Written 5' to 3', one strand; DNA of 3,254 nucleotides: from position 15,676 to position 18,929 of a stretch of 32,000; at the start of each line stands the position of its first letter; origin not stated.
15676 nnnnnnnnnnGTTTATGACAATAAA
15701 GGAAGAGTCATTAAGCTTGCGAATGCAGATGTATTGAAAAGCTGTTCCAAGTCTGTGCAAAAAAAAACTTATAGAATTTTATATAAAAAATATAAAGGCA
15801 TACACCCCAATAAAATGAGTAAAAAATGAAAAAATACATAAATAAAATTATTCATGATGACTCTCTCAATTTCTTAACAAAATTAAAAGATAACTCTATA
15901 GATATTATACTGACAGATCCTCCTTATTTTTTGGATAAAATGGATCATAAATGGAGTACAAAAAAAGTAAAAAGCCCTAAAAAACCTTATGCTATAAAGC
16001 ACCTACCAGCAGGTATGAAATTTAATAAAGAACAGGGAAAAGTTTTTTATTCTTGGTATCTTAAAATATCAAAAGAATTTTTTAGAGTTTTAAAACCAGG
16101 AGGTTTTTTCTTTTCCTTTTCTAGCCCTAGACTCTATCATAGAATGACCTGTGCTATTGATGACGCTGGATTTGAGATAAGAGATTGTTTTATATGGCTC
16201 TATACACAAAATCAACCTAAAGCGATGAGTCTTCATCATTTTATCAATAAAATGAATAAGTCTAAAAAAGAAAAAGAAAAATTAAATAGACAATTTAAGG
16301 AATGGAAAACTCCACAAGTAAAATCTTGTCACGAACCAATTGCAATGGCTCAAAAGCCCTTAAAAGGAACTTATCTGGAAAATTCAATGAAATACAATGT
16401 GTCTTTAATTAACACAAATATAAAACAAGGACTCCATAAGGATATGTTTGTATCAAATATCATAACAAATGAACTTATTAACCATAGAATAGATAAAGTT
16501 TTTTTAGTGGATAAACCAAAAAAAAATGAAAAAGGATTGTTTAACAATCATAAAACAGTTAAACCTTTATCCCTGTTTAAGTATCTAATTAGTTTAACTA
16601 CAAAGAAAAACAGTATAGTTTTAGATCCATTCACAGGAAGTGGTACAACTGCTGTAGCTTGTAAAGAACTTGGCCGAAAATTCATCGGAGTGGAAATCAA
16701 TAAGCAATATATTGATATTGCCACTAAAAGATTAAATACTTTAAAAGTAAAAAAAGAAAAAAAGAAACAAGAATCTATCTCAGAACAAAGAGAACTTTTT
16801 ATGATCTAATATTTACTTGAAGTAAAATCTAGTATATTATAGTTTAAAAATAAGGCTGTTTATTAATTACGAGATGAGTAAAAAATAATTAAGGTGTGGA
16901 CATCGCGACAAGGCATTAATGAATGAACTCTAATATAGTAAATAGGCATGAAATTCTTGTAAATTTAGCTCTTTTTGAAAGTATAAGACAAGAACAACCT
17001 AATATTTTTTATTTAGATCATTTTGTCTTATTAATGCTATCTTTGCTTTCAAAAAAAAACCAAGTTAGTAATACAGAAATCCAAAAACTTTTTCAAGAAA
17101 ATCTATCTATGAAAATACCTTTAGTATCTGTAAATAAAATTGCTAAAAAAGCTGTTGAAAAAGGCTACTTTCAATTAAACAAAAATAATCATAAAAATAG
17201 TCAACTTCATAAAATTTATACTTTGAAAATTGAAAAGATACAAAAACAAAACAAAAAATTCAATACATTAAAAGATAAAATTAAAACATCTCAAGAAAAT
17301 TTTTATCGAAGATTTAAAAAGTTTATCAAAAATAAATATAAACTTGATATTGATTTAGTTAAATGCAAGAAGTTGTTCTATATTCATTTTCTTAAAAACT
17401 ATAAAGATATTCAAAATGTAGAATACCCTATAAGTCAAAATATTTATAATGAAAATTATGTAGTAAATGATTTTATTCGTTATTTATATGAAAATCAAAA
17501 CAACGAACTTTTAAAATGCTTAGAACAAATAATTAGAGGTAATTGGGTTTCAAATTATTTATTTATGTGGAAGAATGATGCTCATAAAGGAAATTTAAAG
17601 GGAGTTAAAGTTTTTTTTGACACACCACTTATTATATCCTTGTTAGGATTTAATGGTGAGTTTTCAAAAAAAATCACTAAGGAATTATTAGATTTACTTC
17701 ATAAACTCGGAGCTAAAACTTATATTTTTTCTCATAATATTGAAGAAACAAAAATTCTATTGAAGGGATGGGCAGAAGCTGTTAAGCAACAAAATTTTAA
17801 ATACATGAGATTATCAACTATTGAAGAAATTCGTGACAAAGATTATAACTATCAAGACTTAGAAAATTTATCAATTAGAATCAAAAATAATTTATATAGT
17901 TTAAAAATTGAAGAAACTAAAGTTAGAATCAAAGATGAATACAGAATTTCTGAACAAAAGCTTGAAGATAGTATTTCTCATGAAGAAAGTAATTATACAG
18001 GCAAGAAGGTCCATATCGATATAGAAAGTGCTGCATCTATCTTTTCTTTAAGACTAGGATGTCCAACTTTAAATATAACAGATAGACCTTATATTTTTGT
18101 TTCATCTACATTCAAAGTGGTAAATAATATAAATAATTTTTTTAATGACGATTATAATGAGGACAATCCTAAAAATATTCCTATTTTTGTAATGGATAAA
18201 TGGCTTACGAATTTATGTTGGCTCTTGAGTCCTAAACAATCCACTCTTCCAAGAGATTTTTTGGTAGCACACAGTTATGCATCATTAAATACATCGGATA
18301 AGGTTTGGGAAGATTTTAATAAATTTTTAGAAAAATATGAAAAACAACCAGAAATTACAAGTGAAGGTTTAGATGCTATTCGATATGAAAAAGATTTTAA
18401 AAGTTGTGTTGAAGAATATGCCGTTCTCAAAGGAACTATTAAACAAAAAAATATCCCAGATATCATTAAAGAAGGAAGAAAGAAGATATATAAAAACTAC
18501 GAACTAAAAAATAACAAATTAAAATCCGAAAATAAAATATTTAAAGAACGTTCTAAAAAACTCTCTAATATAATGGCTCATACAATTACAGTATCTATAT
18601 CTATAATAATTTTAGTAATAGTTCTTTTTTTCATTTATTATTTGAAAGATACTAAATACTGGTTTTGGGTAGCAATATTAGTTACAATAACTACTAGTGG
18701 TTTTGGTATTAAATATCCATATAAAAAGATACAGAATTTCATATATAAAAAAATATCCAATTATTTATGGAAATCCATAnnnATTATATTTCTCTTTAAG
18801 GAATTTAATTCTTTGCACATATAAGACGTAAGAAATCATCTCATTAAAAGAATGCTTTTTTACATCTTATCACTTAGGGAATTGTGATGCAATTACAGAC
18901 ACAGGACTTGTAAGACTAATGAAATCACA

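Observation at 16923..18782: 619-aa orphan protein next to the R-M pair: possible wHTH + PIN-like nuclease + membrane anchor, a candidate new defence or abortive-infection gene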

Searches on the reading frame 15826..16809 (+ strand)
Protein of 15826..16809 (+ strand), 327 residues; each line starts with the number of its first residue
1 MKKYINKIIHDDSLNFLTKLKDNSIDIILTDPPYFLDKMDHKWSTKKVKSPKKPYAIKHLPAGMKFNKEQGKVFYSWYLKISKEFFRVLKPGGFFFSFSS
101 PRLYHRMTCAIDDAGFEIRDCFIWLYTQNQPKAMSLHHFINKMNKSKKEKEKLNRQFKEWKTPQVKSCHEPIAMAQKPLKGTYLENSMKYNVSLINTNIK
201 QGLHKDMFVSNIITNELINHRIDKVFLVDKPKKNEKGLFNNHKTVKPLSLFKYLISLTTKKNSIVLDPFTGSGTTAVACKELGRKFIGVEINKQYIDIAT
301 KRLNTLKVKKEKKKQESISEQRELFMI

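Call 4: search_protein_families(library=pfam, proteins=[window:15826-16809:+], max_evalue=0.01)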
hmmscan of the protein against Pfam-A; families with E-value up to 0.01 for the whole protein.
window:15826-16809:+ (327 aa): 7 families
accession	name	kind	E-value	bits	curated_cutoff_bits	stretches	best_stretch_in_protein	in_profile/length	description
PF01555.25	N6_N4_Mtase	-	1.8e-40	139.7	26.7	1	25-301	1-221/221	DNA methylase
PF13847.12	Methyltransf_31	-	1.6e-05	25.1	27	1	260-319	2-64/145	Methyltransferase domain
PF03602.21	Cons_hypoth95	-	2.7e-05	24.3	24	0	5-38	93-127/182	Conserved hypothetical protein 95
PF08241.18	Methyltransf_11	-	0.00013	23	21.2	0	270-307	5-42/95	Methyltransferase domain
PF13649.12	Methyltransf_25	-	0.00021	22.4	27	0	265-310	1-50/97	Methyltransferase domain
PF01170.24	UPF0020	-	0.00064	19.9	22.3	0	260-306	27-65/197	RMKL-like, methyltransferase domain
PF06325.19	PrmA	-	0.0076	16.2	22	0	256-311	156-212/296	Ribosomal protein L11 methyltransferase (PrmA)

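Call 5: search_protein_families(library=padloc, proteins=[window:15826-16809:+], max_evalue=0.1)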
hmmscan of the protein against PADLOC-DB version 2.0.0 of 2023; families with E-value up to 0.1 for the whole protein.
window:15826-16809:+ (327 aa): 79 families (the best 25 are shown)
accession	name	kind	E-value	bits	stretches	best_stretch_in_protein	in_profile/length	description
PDLC03371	MTase_II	-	1.6e-53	179.9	1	3-309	8-258/260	Type II methyltransferase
PDLC03299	MTase_II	-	1.8e-32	111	3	240-317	194-271/296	Type II methyltransferase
PDLC03387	MTase_II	-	5.1e-30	102.6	2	105-313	129-284/289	Type II methyltransferase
PDLC03216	MTase_II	-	1.2e-29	101.5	2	240-321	192-273/364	Type II methyltransferase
PDLC03241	MTase_II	-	3.2e-29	100.2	2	155-313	302-442/447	Type II methyltransferase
PDLC03353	MTase_II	-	1.7e-28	97.9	1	4-306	8-252/260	Type II methyltransferase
PDLC03738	oMTase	-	4.5e-26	89.4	2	233-312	196-274/376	orphan methyltransferase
PDLC03320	MTase_II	-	4.7e-26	89.6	2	240-313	211-284/289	Type II methyltransferase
PDLC03228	MTase_II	-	6.4e-26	89.6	2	241-307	143-209/227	Type II methyltransferase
PDLC03265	MTase_II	-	1.6e-25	88.2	2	241-306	266-331/333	Type II methyltransferase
PDLC03350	MTase_II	-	2.8e-24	84.1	2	181-314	177-305/312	Type II methyltransferase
PDLC03251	MTase_II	-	1.2e-22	78.5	2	232-308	195-271/282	Type II methyltransferase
PDLC03321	MTase_II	-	1.6e-22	77.9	2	4-129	12-136/245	Type II methyltransferase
PDLC03339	MTase_II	-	1.1e-21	75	2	241-305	209-273/399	Type II methyltransferase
PDLC03279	MTase_II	-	2.6e-20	70.3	2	241-305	522-586/587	Type II methyltransferase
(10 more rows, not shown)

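Call 6: search_protein_families(library=ncbifam, proteins=[window:15826-16809:+], max_evalue=0.1)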
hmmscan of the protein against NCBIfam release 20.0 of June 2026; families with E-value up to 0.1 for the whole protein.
window:15826-16809:+ (327 aa): 19 families
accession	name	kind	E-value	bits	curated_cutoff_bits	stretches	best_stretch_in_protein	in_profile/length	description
NF050803.1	DnaMtaseCcrMCaul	equivalog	1.1e-27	96.9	830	2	233-320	178-264/350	adenine-specific DNA-methyltransferase CcrM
NF008572.0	PRK11524.1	equivalog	5.2e-26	91.4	292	2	239-315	192-268/294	adenine-specific DNA-methyltransferase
NF010253.0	PRK13699.1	subfamily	1.9e-23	83.3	244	2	241-310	143-212/226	DNA methyltransferase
TIGR01177.1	TIGR01177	hypoth_equivalog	6.9e-06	25.6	316.55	1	173-299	101-220/330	TIGR01177 family methyltransferase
NF011529.0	PRK14968.1-3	equivalog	1e-05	25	162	1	256-309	29-82/198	putative methyltransferase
TIGR00536.1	hemK_fam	subfamily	4.5e-05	22.6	115.5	1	256-310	108-165/286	HemK family protein methyltransferase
TIGR03534.1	RF_mod_PrmC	equivalog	0.00014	21.4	199.1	0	258-310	85-139/253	peptide chain release factor N(5)-glutamine methyltransferase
TIGR01934.1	MenG_MenH_UbiE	subfamily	0.00024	20.5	158.35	1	257-309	35-88/223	ubiquinone/menaquinone biosynthesis methyltransferase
TIGR00095.1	TIGR00095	equivalog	0.00032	20.4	117.5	0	6-40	105-140/194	16S rRNA (guanine(966)-N(2))-methyltransferase RsmD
NF040850.1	Trm14_Thcoccales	equivalog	0.00055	19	480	1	249-299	205-257/365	tRNA (guanine(6)-N2)-methyltransferase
NF043040.1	corrin_prot_MT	hypoth_equivalog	0.00081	18.9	180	1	255-312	35-92/216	corrinoid protein-associated methyltransferase CpaM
NF047732.1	tRNAMtaseTrm5bMeth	equivalog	0.0012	17.9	500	1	256-309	193-245/337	tRNA (guanine(37)-N1)-methyltransferase Trm5b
NF001790.0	PRK00517.3-3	equivalog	0.0059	16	269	1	260-308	121-170/262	50S ribosomal protein L11 methyltransferase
TIGR03533.1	L3_gln_methyl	equivalog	0.015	14.6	229.7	0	258-310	118-172/284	50S ribosomal protein L3 N(5)-glutamine methyltransferase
NF011528.0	PRK14968.1-2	equivalog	0.025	14.1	171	0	253-310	29-84/205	putative methyltransferase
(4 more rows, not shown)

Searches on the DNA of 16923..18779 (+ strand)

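Call 82: search_dna_similar(query=L064:4707-6674:+, collection=ecoli_genomes, mode=distant, max_rows=10)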
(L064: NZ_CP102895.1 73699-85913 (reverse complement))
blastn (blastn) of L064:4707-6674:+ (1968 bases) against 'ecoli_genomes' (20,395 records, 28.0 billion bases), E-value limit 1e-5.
Records with a match: 2; places in all: 2; records where one place covers at least 80% of the query: 1.
Genomes with a match: 2 of 5426; with a place that covers at least 80% of the query: 1. Places per genome that has any: lowest 1, median 1, highest 1. On chromosomes: 2 places; on plasmids: 0.
Best place of each record, by identity: 80-90% 1; 60-80% 1.
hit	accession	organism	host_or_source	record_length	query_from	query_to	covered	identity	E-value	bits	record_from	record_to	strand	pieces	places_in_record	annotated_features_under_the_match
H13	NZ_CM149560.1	Escherichia coli strain MEI7BO1-21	Soil surface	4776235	1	1966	100%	82.5%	0e+0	1991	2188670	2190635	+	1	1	hypothetical protein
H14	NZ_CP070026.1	Escherichia coli strain FDAARGOS_1337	Homo sapiens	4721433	1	1551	79%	68.6%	1e-161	580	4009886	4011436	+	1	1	hypothetical protein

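Call 84: get_annotated_region(hit=H13, flank=12000)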
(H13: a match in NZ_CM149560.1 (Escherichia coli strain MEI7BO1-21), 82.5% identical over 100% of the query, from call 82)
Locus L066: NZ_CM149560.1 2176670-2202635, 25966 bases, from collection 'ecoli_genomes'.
description: Escherichia coli strain MEI7BO1-21 chromosome, whole genome shotgun sequence
organism: Escherichia coli strain MEI7BO1-21 (NCBI taxid 562)
replicon: chromosome; assembly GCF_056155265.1
host: -; source: Soil surface; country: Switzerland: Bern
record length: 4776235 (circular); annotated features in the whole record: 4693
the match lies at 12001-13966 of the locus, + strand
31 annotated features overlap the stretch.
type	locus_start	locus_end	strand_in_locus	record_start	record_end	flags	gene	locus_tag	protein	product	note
CDS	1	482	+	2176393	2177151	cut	ydiY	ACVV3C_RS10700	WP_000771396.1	DUF481 domain-containing protein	-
CDS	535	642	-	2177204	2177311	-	yniD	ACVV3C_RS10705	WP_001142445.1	small membrane protein YniD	-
CDS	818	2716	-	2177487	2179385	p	espL1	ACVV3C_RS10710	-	type III secretion system effector EspL1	internal stop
CDS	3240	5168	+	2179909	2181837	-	thrS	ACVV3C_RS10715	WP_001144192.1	threonine--tRNA ligase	-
CDS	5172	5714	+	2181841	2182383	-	infC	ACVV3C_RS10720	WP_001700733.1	translation initiation factor IF-3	-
CDS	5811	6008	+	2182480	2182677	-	rpmI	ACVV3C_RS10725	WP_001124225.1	50S ribosomal protein L35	-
CDS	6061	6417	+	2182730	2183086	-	rplT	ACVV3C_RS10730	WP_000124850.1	50S ribosomal protein L20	-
sequence_feature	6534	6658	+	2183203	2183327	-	-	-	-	-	Phe leader region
CDS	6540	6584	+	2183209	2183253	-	pheM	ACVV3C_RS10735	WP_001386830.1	pheST operon leader peptide PheM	-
CDS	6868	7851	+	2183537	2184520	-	pheS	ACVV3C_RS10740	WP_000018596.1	phenylalanine--tRNA ligase subunit alpha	-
CDS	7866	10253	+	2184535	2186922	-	pheT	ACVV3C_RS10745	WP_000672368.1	phenylalanine--tRNA ligase subunit beta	-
CDS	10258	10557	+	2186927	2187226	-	ihfA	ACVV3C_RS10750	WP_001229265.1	integration host factor subunit alpha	-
CDS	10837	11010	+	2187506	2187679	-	-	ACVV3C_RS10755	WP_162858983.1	hypothetical protein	-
CDS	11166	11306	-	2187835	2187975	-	-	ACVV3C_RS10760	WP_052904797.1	Hok/Gef family protein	-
CDS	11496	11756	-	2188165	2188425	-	-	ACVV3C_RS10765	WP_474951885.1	Ogr/Delta-like zinc finger protein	-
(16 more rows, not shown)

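Call 85: get_annotated_region(hit=H14, flank=12000)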
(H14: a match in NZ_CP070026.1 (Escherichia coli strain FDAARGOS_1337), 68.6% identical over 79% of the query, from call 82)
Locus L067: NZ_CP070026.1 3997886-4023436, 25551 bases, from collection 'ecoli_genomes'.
description: Escherichia coli strain FDAARGOS_1337 chromosome, complete genome
organism: Escherichia coli strain FDAARGOS_1337 (NCBI taxid 562)
replicon: chromosome; assembly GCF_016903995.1
host: Homo sapiens; source: missing; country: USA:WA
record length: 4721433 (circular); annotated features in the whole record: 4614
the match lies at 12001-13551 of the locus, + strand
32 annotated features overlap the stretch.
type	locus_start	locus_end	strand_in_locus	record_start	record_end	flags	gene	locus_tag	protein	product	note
CDS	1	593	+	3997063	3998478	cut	mdtD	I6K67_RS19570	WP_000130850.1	MFS transporter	-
CDS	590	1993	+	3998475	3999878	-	baeS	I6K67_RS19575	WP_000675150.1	two-component system sensor histidine kinase BaeS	-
CDS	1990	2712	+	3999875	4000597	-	baeR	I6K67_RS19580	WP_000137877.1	two-component system response regulator BaeR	-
CDS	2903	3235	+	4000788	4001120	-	yegP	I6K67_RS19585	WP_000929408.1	YegP family protein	-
CDS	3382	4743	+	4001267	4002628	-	yegQ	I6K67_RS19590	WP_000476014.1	tRNA 5-hydroxyuridine modification protein YegQ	-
CDS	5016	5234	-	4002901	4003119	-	ogrK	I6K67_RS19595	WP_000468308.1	prophage transcriptional regulator OgrK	-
CDS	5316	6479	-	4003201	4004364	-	-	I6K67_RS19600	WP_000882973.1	phage late control D family protein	-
CDS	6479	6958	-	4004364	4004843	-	-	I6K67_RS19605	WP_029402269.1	phage tail protein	-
CDS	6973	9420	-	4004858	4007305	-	-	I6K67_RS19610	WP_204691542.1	phage tail tape measure protein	-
CDS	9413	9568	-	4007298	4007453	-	-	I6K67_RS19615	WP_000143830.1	GpE family phage tail protein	-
CDS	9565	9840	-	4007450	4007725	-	-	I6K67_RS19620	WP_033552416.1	phage tail assembly protein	-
CDS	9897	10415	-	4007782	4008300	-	-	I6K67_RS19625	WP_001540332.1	phage major tail tube protein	-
CDS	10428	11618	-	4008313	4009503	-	-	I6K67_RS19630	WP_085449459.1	phage tail sheath protein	-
CDS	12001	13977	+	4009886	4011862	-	-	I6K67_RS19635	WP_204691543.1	hypothetical protein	-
CDS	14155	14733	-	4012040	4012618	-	-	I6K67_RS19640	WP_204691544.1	tail fiber assembly protein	-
CDS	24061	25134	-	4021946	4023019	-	-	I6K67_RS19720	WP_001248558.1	phage major capsid protein, P2 family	-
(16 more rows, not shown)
